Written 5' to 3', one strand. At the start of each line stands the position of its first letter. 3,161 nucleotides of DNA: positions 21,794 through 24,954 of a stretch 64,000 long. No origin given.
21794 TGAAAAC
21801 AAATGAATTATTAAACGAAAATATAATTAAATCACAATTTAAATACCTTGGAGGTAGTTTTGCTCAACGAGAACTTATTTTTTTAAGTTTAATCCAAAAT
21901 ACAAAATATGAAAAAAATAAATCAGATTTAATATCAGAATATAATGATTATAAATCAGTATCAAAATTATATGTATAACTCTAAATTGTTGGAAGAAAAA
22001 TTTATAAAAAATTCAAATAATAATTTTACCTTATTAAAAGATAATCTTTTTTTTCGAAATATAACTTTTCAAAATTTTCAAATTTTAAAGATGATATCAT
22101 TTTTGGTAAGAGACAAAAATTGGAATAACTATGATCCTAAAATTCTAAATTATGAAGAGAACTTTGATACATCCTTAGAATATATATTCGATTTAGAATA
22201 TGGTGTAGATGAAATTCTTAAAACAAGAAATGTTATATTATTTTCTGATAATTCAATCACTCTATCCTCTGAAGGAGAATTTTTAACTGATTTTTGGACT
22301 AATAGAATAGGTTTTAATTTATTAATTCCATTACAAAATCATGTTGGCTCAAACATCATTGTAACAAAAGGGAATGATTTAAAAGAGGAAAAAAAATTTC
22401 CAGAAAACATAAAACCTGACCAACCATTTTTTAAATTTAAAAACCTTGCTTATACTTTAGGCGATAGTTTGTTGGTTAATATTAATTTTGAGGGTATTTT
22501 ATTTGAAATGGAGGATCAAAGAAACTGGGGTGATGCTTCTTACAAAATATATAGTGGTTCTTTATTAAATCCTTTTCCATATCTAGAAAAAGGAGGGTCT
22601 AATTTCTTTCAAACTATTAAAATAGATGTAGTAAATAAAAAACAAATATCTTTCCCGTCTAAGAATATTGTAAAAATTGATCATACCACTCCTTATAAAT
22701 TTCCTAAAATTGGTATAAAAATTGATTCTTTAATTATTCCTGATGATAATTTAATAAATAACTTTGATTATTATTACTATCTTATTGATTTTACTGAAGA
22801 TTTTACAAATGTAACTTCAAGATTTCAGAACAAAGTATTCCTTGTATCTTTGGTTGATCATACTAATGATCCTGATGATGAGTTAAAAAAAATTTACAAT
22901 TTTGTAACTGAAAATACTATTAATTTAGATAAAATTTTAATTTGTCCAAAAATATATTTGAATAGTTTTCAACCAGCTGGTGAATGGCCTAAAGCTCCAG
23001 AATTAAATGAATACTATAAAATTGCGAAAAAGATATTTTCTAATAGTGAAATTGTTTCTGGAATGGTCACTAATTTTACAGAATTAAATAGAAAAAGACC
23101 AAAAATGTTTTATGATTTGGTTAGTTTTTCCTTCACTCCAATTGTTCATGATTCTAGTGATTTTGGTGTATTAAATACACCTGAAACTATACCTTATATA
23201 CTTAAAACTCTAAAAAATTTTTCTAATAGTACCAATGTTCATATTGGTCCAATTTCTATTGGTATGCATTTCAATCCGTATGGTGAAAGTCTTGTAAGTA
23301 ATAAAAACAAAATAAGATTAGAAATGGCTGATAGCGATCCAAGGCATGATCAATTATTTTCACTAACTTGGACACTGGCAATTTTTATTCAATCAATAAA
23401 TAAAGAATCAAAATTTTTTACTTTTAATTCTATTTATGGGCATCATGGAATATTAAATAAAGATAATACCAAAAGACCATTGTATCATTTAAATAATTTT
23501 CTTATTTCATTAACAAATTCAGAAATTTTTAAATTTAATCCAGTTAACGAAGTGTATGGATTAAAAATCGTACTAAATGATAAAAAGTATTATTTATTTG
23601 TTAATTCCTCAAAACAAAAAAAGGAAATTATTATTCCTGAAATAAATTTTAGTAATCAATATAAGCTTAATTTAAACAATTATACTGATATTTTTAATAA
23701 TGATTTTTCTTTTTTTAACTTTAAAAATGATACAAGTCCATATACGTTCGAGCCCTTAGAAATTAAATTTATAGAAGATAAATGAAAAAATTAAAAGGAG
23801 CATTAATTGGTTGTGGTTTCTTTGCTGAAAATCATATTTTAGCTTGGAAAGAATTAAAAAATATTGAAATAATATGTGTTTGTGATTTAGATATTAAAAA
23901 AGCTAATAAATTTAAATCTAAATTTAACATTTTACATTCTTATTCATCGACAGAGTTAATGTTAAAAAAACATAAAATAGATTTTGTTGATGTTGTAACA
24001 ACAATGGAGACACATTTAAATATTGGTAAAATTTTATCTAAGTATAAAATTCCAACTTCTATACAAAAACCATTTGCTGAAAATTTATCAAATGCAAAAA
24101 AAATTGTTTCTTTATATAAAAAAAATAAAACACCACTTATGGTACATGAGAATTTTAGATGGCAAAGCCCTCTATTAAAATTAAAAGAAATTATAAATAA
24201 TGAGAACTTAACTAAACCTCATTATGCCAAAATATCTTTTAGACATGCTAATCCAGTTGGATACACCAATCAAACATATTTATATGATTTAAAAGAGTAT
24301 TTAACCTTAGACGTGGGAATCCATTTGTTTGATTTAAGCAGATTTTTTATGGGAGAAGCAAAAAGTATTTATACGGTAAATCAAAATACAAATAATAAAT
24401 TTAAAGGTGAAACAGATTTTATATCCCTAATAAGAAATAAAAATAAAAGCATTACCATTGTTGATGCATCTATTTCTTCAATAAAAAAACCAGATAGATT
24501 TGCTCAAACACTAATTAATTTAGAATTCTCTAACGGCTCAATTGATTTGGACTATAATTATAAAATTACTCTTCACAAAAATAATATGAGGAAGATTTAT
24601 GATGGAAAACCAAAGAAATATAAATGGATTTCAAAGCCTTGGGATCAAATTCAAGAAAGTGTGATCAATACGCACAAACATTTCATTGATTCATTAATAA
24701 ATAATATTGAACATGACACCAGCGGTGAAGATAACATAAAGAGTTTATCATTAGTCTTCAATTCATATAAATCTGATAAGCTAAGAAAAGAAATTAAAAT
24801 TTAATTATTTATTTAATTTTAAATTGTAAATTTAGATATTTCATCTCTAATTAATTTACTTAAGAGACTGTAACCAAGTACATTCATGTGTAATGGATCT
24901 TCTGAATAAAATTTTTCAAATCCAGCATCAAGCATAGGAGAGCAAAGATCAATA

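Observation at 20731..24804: Translationally coupled three-gene operon built around a roughly 600-aa protein with no recognisable motifs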

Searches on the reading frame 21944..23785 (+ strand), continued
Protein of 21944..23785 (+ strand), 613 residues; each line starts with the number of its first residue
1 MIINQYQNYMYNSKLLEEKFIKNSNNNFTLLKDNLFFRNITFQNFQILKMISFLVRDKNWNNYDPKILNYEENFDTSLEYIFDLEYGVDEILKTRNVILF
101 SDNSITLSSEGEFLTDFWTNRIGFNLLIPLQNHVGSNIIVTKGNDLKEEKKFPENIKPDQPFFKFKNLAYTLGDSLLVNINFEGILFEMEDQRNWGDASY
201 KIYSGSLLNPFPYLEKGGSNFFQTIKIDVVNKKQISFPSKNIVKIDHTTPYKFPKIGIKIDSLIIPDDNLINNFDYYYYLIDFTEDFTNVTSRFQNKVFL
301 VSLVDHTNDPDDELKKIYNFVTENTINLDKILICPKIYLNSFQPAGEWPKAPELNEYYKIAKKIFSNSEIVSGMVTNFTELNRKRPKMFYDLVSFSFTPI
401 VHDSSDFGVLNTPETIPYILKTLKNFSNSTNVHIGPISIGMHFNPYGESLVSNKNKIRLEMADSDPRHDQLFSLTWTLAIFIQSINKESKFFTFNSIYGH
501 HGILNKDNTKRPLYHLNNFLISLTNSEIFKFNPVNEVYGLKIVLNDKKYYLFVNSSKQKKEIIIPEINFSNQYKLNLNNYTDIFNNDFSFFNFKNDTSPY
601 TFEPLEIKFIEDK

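Call 69: find_encoding_contigs(protein=P0072, flank=6000, max_places=1)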
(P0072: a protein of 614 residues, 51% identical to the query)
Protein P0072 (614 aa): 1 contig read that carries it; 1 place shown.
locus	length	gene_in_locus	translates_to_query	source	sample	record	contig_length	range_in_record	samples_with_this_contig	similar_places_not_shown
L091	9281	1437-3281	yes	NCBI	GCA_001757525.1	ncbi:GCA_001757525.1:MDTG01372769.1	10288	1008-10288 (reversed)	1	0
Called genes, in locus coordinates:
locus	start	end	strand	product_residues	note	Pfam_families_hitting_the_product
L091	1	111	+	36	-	?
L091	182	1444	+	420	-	-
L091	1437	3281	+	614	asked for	PF25837:Apionate_lact_N, PF25838:Apionate_lact_M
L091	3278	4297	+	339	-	PF01408:GFO_IDH_MocA, PF22725:GFO_IDH_MocA_C3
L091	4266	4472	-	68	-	-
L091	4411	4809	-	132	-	PF01325:Fe_dep_repress, PF01047:MarR (faint), PF01978:TrmB (faint), PF12802:MarR_2 (weak), PF02742:Fe_dep_repr_C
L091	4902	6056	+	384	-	PF11449:ArsP_2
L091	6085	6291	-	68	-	PF20104:DUF6494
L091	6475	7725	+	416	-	PF00275:EPSP_synthase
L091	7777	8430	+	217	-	PF01634:HisG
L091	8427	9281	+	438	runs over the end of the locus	PF00815:Histidinol_dh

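Call 70: find_encoding_contigs(protein=P0079, flank=6000, max_places=1)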
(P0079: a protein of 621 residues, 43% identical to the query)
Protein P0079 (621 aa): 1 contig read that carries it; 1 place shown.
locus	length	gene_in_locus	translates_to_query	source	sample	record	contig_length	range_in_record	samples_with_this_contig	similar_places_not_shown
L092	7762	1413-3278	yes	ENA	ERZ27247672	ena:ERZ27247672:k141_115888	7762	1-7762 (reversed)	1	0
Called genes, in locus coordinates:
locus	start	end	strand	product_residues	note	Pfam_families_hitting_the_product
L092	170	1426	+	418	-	-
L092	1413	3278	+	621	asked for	PF25837:Apionate_lact_N, PF25838:Apionate_lact_M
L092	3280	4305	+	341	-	PF01408:GFO_IDH_MocA, PF22725:GFO_IDH_MocA_C3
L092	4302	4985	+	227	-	PF03737:RraA-like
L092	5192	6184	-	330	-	PF00248:Aldo_ket_red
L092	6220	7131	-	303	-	PF00294:PfkB, PF08543:Phos_pyr_kin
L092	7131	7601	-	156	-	PF05025:RbsD_FucU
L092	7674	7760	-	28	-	?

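Call 71: find_encoding_contigs(protein=P0077, flank=6000, max_places=1)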
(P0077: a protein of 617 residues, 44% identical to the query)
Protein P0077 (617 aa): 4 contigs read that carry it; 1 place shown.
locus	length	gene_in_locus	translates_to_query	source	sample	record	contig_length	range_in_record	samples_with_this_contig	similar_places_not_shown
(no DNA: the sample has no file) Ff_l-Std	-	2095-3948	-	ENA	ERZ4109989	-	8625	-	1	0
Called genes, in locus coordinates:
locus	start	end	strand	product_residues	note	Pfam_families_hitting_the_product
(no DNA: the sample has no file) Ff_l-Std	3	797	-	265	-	?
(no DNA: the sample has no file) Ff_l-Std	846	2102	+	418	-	-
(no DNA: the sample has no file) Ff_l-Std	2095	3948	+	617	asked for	PF25837:Apionate_lact_N, PF25838:Apionate_lact_M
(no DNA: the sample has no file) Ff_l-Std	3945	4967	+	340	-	PF01408:GFO_IDH_MocA, PF22725:GFO_IDH_MocA_C3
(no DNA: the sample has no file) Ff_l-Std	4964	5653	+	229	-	PF03737:RraA-like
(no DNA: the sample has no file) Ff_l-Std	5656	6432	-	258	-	PF03746:LamB_YcsF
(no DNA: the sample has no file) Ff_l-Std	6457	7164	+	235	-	PF02682:CT_C_D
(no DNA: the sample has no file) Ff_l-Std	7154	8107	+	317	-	PF02626:CT_A_B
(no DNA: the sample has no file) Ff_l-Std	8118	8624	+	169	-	?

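Call 72: search_solved_structures(query=L092:4302-4985:+, max_evalue=0.001, show_alignments=1)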
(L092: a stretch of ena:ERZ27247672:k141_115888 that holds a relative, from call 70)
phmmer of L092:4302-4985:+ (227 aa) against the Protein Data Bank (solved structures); distinct sequences matched with E-value up to 0.001: 1.
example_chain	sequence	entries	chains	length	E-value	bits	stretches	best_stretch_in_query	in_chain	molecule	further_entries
3k4i_A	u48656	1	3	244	0.00073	22.6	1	101-209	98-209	uncharacterized protein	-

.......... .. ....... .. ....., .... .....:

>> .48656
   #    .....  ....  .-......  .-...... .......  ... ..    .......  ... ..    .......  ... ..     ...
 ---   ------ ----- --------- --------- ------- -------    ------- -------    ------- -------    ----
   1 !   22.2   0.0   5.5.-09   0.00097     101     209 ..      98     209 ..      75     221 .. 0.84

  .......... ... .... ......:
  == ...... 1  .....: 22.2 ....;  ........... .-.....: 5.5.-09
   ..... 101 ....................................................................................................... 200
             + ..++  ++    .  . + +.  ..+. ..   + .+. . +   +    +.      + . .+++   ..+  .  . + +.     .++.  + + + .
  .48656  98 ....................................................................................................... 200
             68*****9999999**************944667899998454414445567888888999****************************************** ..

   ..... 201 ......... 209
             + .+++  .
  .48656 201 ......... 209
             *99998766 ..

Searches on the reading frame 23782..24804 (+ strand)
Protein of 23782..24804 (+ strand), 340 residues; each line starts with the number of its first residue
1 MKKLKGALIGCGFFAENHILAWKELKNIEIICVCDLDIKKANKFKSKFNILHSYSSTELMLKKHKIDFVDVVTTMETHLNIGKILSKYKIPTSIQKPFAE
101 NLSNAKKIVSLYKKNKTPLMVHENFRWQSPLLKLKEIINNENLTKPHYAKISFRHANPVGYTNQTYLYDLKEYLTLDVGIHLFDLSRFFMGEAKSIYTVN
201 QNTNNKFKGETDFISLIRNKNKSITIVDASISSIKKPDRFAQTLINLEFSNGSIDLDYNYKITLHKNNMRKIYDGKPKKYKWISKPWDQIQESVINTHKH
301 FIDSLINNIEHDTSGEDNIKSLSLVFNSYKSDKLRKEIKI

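Call 3: search_protein_families(library=pfam, proteins=[window:23782-24804:+], max_evalue=0.1)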
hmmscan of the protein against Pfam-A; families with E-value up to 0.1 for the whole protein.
window:23782-24804:+ (340 aa): 5 families
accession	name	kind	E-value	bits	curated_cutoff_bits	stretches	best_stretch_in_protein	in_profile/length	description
PF01408.29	GFO_IDH_MocA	-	7.9e-17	62.5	24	1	6-121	3-118/120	Oxidoreductase family, NAD-binding Rossmann fold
PF22725.1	GFO_IDH_MocA_C3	-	1.4e-10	41.6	27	1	132-236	2-109/124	GFO/IDH/MocA C-terminal domain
PF02894.22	GFO_IDH_MocA_C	-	0.00038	20.8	22.9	1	175-339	43-217/218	Oxidoreductase family, C-terminal alpha/beta domain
PF02423.21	OCD_Mu_crystall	-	0.014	14.8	24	1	7-77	133-202/314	Ornithine cyclodeaminase/mu-crystallin family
PF03807.23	F420_oxidored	-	0.087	13.9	21.6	0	7-67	3-63/94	NADP oxidoreductase coenzyme F420-dependent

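Call 4: search_protein_families(library=ncbifam, proteins=[window:23782-24804:+], max_evalue=0.1)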
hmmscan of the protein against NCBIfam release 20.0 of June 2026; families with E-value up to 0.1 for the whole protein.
window:23782-24804:+ (340 aa): 11 families
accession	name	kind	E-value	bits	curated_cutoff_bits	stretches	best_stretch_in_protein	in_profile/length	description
NF040723.1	UDP-GlcNAcDh_Arch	equivalog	2.1e-26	93.2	450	1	5-332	2-301/302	UDP-N-acetylglucosamine 3-dehydrogenase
TIGR04380.1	myo_inos_iolG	equivalog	4.3e-21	75.1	355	1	4-336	2-327/330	inositol 2-dehydrogenase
NF052479.1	LevoglcsnDh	equivalog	4.5e-11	42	650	1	1-202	1-214/386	levoglucosan dehydrogenase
NF008607.0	PRK11579.1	subfamily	1.3e-10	40.8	330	1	3-196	4-195/346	oxidoreductase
NF041392.1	XylDh_Gfo6_Halo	equivalog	5.8e-07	28.6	350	1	4-335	17-345/350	D-xylose 1-dehydrogenase Gfo6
NF007574.0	PRK10206.1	equivalog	1.9e-06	27.2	352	1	39-208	39-206/345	oxidoreductase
NF058561.1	BT_2158_fam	equivalog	8.4e-05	21.3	750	1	7-117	39-148/487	glycoside 3-dehydrogenase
NF005762.1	PRK07589.1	equivalog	0.00061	18.9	350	1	7-90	132-214/334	ornithine cyclodeaminase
NF058563.1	BT_2159_fam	equivalog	0.00074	18.6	650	1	5-193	2-186/350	disaccharide 3-dehydrogenase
NF006379.0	PRK08618.1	equivalog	0.0045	16.4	417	1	6-76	130-200/326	ornithine cyclodeaminase family protein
TIGR03944.1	dehyd_SbnB_fam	equivalog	0.049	12.6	326.9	1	7-72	136-202/327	2,3-diaminopropionate biosynthesis protein SbnB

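Call 51: search_solved_structures(query=window:23782-24804:+, max_evalue=1e-10)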
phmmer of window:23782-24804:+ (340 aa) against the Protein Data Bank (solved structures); distinct sequences matched with E-value up to 1e-10: 3.
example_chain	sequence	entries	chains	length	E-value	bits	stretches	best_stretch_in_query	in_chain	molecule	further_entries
5uhw_A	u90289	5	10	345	4.7e-70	239.5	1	1-332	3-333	Oxidoreductase protein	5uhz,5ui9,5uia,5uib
3ezy_A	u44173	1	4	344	1.4e-13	53.9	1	5-333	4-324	Dehydrogenase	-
1zh8_A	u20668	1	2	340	3.1e-11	46.3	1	2-268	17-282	oxidoreductase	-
